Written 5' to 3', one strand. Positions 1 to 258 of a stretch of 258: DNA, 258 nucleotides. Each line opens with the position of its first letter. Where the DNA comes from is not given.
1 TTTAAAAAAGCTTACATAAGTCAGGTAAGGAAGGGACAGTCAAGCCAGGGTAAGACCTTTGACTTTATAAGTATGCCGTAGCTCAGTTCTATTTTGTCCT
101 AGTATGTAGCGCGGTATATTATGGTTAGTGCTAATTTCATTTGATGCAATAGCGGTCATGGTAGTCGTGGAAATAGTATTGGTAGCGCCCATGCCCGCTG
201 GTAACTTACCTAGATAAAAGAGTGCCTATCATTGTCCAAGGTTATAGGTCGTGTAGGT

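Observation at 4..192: Compact minus-strand unit: 50-codon ORF followed by hairpin and T6 tract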

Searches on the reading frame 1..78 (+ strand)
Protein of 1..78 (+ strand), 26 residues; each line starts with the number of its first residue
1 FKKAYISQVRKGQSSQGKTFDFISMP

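Call 27: search_dna_similar(query=window:1-78:+, collection=phages, mode=protein, max_evalue=10)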
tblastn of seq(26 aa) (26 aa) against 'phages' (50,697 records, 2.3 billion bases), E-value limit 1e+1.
Records with a match: 1; places in all: 1; records where one place covers at least 80% of the query: 1.
Best place of each record, by identity: <60% 1.
By first word of the organism name: Bacteriophage 1.
By host as written in the record: - 1.
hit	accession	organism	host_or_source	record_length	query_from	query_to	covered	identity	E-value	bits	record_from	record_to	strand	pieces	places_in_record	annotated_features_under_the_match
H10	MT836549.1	Bacteriophage sp.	human fecal samples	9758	2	26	96%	44.0%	5e+0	27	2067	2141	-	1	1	record has no annotation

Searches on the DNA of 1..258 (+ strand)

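Call 6: search_rna_families(source=window, threshold=evalue, max_evalue=10, show_alignments=3)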
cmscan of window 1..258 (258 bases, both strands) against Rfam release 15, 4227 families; matches with E-value up to 10: 0.
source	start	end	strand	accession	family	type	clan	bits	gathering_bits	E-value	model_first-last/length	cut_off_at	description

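Call 8: search_dna_similar(query=window:1-258:+, collection=phages, mode=distant, max_evalue=10)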
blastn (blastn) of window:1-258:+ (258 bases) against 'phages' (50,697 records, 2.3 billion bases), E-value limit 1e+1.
Records with a match: 6; places in all: 6; records where one place covers at least 80% of the query: 0.
Best place of each record, by identity: 80-90% 6.
By first word of the organism name: Klebsiella 4; Edwardsiella 2.
By host as written in the record: Edwardsiella tarda ATCC 15941 2; Klebsiella pneumoniae 2; Klebsiella sp. M6 1; Klebsiella pneumoniae Kp677 1.
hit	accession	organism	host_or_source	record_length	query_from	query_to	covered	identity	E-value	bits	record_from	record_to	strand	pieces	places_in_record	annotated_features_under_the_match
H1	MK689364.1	Edwardsiella phage pEt-SU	Edwardsiella tarda ATCC 15941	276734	42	73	12%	87.5%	2e-1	41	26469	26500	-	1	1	hypothetical protein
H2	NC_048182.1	Edwardsiella phage pEt-SU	Edwardsiella tarda ATCC 15941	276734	42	73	12%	87.5%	2e-1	41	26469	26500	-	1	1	hypothetical protein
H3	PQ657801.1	Klebsiella phage Roth32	Klebsiella sp. M6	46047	17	46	12%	86.7%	3e+0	37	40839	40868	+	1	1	hypothetical protein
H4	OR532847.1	Klebsiella phage RCIP0053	Klebsiella pneumoniae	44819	17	46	12%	86.7%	3e+0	37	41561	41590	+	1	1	hypothetical protein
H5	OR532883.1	Klebsiella phage RCIP0089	Klebsiella pneumoniae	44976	17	46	12%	86.7%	3e+0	37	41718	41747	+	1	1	hypothetical protein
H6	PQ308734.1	Klebsiella phage vB_Kp_Z1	Klebsiella pneumoniae Kp677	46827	17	46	12%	86.7%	3e+0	37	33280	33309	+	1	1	internal virion protein with endolysin domain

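Call 9: search_dna_similar(query=window:1-258:+, collection=plasmids, mode=distant, max_evalue=10)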
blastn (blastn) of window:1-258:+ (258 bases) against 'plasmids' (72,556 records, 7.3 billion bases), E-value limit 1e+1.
Records with a match: 3; places in all: 3; records where one place covers at least 80% of the query: 0.
Best place of each record, by identity: 80-90% 3.
By first word of the organism name: Lactiplantibacillus 2; Secundilactobacillus 1.
By predicted mobility (MOB-suite, as given by PLSDB): mobilizable 2; conjugative 1.
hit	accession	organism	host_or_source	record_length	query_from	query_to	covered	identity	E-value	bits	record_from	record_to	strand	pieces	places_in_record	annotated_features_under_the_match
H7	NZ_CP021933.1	Lactiplantibacillus plantarum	cell culture,honey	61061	8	39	12%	87.9%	3e+0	39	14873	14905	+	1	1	ATP-binding protein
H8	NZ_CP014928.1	Secundilactobacillus paracollinoides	cell culture,pilsner beer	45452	8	39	12%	87.9%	3e+0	39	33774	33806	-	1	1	ATP-binding protein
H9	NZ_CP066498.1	Lactiplantibacillus plantarum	Homo sapiens,mixed culture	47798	8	39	12%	87.9%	3e+0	39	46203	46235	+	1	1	ATP-binding protein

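Call 10: search_dna_similar(query=window:1-258:+, collection=ecoli_genomes, mode=distant, max_evalue=10)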
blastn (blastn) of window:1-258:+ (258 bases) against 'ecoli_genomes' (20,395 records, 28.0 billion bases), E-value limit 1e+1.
No match.

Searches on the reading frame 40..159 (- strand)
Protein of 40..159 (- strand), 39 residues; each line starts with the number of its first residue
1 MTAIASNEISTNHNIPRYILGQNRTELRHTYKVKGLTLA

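Call 35: find_encoding_contigs(protein=window:40-159:-, flank=10000)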
Protein window:40-159:- (39 aa): no gene with exactly this product is on record in the collection.

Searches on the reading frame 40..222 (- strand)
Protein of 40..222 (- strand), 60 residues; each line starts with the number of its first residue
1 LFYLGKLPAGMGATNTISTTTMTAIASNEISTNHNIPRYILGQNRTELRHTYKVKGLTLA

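Call 13: find_encoding_contigs(protein=window:40-192:-, flank=10000)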
Protein window:40-192:- (50 aa): no gene with exactly this product is on record in the collection.

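Call 16: find_homologous_proteins(query=window:40-192:-, max_evalue=10)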
Query window:40-192:-: no candidate shares three 5-residue words with the query. No homologue found.

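Call 21: search_protein_families(library=pfam, proteins=[window:40-192:-, window:40-222:-], max_evalue=10)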
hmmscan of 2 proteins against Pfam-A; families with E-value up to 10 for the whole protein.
window:40-192:- (50 aa): 0 families

window:40-222:- (60 aa): 0 families

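Call 22: search_protein_families(library=phrogs, proteins=[window:40-192:-, window:40-222:-], max_evalue=10)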
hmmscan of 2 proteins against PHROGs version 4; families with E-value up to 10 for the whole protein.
window:40-192:- (50 aa): 1 family
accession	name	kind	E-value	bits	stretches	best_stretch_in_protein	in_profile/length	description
phrog_31169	-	unknown function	0.19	13.3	1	5-42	11-47/94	-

window:40-222:- (60 aa): 1 family
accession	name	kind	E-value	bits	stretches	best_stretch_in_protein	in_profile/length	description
phrog_31169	-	unknown function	0.25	13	1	15-52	11-47/94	-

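Call 23: search_protein_families(library=ncbifam, proteins=[window:40-192:-, window:40-222:-], max_evalue=10)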
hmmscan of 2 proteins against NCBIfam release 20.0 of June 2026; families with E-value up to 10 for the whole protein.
window:40-192:- (50 aa): 0 families

window:40-222:- (60 aa): 0 families

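Call 25: search_protein_representatives(protein=window:40-192:-)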
Query: 50 residues. Proteins with E-value up to 0.001 (for the whole library): 2; up to 1e-10: 0; up to 1e-30: 0. The best 2 are listed.
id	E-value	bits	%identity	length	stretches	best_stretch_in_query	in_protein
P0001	2.4e-04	36.5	31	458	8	10-40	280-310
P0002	2.9e-04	36.3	35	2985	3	10-47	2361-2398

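Call 26: search_dna_similar(query=window:40-192:-, collection=phages, mode=protein, max_evalue=10)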
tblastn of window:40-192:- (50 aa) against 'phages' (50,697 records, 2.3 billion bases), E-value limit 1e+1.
No match.

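Call 29: find_related_loci(query=window:40-222:-, collection=viral_contigs, flank=10000)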
Query window:40-222:- (60 aa) in viral_contigs; peptide patterns used: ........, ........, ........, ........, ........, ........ (x = any residue, [..] = any of these).
13 stretches matched a pattern, but none encodes a relative of the query by tblastn (E <= 1e-3).

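Call 30: find_related_loci(query=window:40-222:-, collection=genome_contigs, flank=10000)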
Query window:40-222:- (60 aa) in genome_contigs; peptide patterns used: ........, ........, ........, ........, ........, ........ (x = any residue, [..] = any of these).
234 stretches matched a pattern; 1 encode a relative of the query (tblastn E <= 1e-3); 1 distinct loci.
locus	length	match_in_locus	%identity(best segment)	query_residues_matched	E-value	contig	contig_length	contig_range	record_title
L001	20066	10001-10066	59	33-54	5e-6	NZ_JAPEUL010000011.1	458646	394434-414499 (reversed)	Marinomonas rhodophyticola strain KJ51-3 contig_7, whole genome shotgun sequence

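Call 31: find_related_loci(query=window:40-222:-, collection=metagenome_contigs, flank=10000)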
Query window:40-222:- (60 aa) in metagenome_contigs; peptide patterns used: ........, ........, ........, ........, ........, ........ (x = any residue, [..] = any of these).
302 stretches matched a pattern, but none encodes a relative of the query by tblastn (E <= 1e-3).

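Call 36: list_cluster_members(proteins=[window:43-192:-, window:43-159:-])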
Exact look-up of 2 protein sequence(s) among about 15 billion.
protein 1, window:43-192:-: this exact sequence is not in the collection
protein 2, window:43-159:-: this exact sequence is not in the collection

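Call 44: predict_structure(protein=window:40-192:-)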
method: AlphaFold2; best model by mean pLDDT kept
length: 50 residues; sequences in the alignment: 1
mean_pLDDT: 51.5   pTM: 0.12
mean pLDDT of the five models: 51.5, 51.5, 51.4, 47.9, 45.7
residues with pLDDT >= 90: 0; 70-90: 0; 50-70: 29; < 50: 21
segments of 3 or more residues with pLDDT < 50: 1-5, 12-20, 23-25
pLDDT, mean of each block of 10 residues (from residue 1): 48 45 51 52 61
secondary structure, 60 per line:
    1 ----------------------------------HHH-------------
elements in order:

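Call 49: search_dna_similar(query=window:40-192:-, collection=plasmids, mode=protein, max_evalue=10)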
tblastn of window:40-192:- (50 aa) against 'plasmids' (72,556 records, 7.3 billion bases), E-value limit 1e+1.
Records with a match: 1; places in all: 1; records where one place covers at least 80% of the query: 0.
Best place of each record, by identity: <60% 1.
By first word of the organism name: Agrobacterium 1.
By predicted mobility (MOB-suite, as given by PLSDB): conjugative 1.
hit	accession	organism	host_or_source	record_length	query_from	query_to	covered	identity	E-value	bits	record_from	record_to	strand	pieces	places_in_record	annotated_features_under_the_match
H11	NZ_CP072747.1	Agrobacterium tumefaciens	cell culture,noduls from roots of ...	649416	25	50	52%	50.0%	3e+0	31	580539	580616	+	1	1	none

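Call 50: search_solved_structures(query=window:40-192:-, max_evalue=10)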
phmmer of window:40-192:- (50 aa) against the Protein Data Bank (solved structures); distinct sequences matched with E-value up to 10: 1.
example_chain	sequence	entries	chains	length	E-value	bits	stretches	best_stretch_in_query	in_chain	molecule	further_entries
7pwg_l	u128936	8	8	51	0.92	13.3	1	16-43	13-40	Ribosomal protein L39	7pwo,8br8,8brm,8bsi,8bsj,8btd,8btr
